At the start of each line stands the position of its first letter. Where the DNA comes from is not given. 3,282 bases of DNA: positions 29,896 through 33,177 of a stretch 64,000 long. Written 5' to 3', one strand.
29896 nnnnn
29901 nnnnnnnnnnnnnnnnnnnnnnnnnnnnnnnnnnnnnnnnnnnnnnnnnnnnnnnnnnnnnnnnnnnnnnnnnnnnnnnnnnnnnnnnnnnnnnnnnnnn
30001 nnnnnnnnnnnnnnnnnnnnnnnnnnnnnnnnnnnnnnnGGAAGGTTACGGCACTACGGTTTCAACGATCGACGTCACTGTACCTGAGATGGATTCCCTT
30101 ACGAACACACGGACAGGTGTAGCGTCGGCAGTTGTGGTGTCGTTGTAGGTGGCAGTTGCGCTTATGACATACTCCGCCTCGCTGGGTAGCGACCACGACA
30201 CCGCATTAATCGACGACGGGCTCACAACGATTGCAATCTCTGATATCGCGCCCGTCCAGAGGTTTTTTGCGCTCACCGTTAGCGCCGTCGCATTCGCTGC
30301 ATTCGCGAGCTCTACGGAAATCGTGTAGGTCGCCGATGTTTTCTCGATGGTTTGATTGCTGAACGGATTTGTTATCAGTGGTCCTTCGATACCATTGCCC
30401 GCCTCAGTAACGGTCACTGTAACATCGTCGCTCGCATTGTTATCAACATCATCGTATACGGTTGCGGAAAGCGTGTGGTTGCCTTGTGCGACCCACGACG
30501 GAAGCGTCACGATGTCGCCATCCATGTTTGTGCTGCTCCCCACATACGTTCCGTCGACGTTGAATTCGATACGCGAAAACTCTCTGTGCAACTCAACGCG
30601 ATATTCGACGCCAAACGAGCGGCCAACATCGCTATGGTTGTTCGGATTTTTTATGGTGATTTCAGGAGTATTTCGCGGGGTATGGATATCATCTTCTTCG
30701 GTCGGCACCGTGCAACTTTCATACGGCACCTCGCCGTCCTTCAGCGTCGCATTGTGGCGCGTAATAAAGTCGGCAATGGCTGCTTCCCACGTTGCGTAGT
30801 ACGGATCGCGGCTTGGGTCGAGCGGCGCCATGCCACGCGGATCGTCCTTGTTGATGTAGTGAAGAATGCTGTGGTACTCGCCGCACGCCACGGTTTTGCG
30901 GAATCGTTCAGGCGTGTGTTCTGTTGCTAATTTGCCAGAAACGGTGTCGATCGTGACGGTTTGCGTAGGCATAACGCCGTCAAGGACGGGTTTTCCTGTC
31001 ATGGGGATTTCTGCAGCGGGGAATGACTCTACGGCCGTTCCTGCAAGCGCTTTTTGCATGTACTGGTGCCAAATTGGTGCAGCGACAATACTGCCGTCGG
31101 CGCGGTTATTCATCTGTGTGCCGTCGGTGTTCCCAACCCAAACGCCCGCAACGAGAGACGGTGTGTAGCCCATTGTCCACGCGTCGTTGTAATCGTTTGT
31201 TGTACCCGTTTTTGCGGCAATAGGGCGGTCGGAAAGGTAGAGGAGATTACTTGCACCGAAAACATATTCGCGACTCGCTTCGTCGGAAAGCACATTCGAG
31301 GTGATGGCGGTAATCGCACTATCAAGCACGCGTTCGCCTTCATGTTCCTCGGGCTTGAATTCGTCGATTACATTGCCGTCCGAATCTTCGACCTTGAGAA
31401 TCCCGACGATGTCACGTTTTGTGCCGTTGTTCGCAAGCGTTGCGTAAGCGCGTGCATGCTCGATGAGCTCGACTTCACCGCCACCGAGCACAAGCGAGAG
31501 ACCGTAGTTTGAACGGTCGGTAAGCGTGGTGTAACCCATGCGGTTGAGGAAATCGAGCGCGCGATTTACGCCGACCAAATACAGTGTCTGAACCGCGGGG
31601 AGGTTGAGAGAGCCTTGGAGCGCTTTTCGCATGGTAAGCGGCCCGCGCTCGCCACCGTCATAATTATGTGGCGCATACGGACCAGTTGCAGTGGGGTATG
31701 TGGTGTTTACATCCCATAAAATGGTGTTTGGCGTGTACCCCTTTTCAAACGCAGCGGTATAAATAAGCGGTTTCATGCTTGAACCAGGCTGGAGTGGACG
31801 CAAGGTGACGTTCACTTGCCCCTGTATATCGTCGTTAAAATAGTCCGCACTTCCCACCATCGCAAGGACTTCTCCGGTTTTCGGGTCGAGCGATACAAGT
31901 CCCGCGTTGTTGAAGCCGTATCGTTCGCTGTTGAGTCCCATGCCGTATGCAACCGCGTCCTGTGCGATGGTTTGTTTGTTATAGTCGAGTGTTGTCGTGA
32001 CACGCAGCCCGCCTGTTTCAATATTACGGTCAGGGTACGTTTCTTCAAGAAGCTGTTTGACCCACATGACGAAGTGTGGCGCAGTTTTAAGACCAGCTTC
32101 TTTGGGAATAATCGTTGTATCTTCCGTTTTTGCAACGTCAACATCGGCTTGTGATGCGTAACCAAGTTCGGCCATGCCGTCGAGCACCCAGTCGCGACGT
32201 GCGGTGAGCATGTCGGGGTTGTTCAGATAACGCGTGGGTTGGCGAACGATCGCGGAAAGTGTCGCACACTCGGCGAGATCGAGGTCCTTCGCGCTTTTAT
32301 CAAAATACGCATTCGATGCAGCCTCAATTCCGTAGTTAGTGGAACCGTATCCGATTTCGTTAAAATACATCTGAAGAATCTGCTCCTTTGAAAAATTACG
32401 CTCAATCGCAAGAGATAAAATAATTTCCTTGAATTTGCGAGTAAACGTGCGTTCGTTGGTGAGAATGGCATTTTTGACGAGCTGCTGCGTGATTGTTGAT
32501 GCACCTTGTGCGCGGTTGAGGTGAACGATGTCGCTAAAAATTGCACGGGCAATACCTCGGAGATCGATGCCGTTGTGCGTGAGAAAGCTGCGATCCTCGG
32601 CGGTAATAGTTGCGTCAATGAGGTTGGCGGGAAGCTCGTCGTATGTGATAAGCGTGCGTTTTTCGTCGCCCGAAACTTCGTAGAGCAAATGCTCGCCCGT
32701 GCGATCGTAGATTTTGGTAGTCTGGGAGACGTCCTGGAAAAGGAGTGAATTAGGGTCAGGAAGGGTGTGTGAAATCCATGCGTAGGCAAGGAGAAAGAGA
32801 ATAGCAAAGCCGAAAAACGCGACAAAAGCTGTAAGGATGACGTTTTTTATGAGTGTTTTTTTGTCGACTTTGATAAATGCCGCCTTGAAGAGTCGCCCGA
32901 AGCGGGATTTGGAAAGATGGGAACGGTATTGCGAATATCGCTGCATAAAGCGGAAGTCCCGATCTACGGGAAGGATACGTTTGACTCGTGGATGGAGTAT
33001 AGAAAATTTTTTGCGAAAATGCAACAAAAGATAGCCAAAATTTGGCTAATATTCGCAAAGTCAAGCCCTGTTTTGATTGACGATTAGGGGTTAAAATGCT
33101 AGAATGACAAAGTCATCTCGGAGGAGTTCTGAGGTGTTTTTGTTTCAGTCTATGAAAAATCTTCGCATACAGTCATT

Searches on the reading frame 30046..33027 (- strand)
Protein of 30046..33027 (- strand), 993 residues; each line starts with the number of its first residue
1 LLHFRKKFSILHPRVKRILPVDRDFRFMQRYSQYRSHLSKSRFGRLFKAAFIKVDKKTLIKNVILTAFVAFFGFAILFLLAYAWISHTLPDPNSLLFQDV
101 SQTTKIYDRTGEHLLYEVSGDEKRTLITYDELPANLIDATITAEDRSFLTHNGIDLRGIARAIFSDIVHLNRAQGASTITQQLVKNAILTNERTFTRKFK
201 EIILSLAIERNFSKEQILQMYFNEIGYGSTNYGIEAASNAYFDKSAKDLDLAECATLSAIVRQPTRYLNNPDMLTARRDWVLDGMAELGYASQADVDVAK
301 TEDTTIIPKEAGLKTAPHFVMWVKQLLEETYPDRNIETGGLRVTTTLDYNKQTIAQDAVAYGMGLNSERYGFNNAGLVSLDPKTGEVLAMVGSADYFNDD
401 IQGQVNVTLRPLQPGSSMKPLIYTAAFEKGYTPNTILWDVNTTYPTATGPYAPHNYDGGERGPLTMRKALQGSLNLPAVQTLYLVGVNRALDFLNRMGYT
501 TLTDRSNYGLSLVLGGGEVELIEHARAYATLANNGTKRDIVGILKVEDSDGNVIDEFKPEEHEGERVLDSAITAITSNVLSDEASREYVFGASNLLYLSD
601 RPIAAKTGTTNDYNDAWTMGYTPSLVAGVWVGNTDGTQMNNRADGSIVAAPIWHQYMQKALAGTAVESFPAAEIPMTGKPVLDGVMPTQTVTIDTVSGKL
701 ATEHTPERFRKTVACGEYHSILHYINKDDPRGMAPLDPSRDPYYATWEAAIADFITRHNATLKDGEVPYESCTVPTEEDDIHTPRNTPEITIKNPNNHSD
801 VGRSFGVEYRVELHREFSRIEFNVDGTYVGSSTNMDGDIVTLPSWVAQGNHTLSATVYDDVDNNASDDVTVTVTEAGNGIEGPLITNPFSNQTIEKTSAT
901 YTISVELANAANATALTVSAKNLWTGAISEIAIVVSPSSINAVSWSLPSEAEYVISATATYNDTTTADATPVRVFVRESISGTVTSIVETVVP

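Call 10: search_protein_families(library=pfam, proteins=[window:30046-33027:-], max_evalue=0.001)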
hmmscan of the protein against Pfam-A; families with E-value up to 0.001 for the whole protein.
window:30046-33027:- (993 aa): 2 families
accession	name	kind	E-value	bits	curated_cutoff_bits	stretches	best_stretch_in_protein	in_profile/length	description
PF00912.28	Transgly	-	2e-60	203.7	27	1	114-285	4-177/178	Transglycosylase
PF00905.27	Transpeptidase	-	7.7e-26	91.4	22.1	1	377-658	3-299/299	Penicillin binding protein transpeptidase domain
